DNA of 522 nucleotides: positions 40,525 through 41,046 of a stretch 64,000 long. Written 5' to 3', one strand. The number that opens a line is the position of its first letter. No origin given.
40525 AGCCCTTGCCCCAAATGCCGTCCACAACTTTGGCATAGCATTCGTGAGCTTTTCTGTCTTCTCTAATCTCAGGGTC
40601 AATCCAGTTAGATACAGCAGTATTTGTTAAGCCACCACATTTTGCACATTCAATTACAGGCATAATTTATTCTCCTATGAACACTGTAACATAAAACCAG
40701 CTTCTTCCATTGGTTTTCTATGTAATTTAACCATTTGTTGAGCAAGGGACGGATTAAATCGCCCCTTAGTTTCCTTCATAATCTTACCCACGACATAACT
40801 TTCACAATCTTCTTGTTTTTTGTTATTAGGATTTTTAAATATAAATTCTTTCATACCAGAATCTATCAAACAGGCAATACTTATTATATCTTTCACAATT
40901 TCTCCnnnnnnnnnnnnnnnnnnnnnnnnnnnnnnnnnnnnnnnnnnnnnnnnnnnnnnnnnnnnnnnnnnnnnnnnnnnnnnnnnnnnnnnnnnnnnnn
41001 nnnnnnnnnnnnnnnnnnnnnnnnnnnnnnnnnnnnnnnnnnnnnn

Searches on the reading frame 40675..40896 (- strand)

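Call 12: search_protein_families(library=pfam, proteins=[window:40675-40896:-], max_evalue=0.01)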
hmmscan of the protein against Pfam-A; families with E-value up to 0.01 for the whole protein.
window:40675-40896:- (73 aa): 1 family
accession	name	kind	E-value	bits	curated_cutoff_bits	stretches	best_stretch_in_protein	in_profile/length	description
PF02637.23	GatB_Yqey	-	4.4e-05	23.8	27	1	26-57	114-145/148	GatB domain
